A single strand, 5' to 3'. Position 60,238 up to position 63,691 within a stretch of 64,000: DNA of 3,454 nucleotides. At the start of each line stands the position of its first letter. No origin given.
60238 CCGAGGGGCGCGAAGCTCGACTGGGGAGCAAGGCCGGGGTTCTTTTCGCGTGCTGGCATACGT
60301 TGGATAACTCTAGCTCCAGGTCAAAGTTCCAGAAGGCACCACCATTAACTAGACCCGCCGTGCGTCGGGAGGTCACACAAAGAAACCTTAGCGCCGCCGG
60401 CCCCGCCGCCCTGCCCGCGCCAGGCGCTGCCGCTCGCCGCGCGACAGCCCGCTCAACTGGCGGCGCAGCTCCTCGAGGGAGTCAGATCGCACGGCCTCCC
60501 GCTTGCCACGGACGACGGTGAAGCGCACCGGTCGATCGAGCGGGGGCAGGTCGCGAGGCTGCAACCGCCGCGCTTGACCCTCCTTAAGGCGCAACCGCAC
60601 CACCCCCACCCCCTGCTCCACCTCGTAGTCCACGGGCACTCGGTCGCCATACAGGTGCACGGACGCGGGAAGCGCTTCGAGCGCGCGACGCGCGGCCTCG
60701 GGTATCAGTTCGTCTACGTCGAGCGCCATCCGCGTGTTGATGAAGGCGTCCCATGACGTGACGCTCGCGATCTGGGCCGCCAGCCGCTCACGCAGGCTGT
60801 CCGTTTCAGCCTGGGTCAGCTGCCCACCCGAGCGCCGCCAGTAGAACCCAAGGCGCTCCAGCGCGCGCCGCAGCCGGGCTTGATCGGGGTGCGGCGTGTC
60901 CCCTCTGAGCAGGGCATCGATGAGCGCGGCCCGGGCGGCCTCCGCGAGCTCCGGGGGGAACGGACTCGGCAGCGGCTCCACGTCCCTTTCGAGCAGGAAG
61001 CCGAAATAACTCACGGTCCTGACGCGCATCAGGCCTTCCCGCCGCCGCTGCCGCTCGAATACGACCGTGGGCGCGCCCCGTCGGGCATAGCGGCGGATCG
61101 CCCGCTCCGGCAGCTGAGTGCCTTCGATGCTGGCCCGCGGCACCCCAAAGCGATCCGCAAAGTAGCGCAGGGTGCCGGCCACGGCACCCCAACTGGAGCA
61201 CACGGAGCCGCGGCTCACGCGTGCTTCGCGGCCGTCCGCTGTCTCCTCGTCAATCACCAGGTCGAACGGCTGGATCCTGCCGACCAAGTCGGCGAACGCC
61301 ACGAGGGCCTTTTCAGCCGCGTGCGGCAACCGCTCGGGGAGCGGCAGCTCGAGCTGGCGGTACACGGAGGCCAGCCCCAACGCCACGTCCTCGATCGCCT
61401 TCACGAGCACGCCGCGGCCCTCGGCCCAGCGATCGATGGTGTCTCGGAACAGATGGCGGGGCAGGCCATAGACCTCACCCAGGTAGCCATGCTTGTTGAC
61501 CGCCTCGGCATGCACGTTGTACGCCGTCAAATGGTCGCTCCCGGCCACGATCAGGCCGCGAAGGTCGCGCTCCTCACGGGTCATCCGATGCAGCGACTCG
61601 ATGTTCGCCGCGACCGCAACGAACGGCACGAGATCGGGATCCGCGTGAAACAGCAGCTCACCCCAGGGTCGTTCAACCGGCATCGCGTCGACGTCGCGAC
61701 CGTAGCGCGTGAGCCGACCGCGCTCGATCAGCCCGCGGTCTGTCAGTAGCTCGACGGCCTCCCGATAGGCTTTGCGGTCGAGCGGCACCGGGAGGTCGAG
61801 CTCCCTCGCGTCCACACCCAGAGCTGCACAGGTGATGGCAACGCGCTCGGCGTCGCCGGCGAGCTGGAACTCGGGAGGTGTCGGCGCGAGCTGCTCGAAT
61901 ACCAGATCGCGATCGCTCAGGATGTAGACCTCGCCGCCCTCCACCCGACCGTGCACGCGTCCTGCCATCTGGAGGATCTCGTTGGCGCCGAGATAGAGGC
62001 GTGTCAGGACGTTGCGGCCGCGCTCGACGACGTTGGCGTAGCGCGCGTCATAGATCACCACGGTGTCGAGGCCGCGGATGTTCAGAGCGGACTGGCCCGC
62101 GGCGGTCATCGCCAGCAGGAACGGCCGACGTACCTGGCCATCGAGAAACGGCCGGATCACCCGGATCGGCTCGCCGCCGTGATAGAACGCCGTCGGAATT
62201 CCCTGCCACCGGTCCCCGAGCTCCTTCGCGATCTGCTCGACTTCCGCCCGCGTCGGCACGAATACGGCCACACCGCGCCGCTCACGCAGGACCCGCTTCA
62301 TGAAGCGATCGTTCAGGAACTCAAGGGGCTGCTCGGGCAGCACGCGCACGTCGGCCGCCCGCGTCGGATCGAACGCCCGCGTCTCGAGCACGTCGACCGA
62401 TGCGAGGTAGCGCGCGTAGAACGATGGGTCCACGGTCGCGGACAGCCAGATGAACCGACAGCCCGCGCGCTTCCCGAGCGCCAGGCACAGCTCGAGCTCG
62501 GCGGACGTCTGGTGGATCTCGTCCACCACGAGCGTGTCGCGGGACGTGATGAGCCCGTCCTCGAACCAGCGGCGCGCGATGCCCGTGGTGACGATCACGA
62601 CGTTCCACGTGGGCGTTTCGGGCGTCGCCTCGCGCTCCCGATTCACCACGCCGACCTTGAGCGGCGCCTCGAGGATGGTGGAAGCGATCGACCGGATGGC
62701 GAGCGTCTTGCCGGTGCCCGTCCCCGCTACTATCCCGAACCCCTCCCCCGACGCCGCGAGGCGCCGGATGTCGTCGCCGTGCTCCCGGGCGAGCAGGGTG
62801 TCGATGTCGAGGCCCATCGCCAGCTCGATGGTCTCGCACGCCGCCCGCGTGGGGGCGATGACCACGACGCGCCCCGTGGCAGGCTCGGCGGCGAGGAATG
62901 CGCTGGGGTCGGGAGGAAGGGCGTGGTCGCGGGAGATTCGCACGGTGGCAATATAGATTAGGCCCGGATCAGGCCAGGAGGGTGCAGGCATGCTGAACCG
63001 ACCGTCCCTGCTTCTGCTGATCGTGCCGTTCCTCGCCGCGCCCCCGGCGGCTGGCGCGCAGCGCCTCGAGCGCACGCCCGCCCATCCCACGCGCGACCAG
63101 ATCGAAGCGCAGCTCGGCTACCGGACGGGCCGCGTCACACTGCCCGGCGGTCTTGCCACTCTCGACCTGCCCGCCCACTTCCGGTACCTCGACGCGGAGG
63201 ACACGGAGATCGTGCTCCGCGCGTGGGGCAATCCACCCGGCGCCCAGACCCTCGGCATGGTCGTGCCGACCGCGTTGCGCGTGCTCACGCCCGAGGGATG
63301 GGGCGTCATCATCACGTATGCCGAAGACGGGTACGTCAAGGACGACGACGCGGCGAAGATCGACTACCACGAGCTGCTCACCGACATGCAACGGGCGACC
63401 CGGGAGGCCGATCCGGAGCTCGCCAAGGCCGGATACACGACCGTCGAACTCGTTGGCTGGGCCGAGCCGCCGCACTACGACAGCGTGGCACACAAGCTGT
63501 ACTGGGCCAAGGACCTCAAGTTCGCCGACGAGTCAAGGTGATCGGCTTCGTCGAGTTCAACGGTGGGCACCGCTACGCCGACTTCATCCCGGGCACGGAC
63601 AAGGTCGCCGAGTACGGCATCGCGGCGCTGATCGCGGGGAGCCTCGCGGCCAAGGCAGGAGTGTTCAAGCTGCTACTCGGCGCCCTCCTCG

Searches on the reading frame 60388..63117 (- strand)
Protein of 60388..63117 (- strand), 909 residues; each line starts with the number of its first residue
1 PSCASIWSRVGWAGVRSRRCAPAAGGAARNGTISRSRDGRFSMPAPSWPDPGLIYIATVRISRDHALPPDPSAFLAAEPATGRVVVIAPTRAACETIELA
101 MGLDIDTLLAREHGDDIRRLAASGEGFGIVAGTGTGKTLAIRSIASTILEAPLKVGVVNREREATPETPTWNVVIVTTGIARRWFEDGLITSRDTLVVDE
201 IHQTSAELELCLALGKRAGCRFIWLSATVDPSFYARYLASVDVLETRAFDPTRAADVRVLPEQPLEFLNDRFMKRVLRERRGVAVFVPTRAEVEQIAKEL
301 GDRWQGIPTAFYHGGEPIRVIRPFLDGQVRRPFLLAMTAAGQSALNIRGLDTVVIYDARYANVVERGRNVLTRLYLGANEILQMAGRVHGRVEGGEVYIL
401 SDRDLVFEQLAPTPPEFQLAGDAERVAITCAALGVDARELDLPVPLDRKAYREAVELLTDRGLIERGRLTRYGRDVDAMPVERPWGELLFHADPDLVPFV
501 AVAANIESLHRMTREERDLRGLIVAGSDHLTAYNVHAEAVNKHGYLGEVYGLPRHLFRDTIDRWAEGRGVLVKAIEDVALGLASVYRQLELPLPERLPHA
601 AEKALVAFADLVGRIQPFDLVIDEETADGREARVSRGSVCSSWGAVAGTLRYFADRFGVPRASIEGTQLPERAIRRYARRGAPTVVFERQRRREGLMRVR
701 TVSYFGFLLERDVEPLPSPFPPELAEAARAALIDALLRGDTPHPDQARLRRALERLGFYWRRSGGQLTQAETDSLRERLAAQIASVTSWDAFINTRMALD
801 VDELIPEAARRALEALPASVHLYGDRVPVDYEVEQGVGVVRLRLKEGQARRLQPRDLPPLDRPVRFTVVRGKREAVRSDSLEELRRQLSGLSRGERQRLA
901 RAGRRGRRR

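Call 12: search_protein_families(library=pfam, proteins=[window:60388-63117:-], max_evalue=0.001)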
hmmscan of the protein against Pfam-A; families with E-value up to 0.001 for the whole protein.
window:60388-63117:- (909 aa): 2 families
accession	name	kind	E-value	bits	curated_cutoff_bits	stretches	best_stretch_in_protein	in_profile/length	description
PF00270.35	DEAD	-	2.6e-07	31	26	0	171-230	95-161/167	DEAD/DEAH box helicase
PF00271.37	Helicase_C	-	4.7e-06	27.3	23.5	1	278-389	13-107/110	Helicase conserved C-terminal domain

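Call 79: search_protein_families(library=padloc, proteins=[window:60388-63117:-], max_evalue=0.00001)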
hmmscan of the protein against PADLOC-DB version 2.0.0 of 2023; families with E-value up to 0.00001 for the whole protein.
window:60388-63117:- (909 aa): 0 families

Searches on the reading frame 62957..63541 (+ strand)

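Call 79: search_protein_families(library=padloc, proteins=[window:62957-63541:+], max_evalue=0.00001)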
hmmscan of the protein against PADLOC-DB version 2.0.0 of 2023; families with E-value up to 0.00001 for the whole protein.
window:62957-63541:+ (194 aa): 0 families

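Call 80: search_protein_families(library=pfam, proteins=[window:62957-63541:+], max_evalue=0.001)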
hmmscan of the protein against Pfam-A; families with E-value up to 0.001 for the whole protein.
window:62957-63541:+ (194 aa): 1 family
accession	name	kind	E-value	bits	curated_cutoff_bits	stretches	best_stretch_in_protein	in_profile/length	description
PF09935.14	DUF2167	-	6.8e-44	150.3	25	1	55-192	2-136/238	Protein of unknown function (DUF2167)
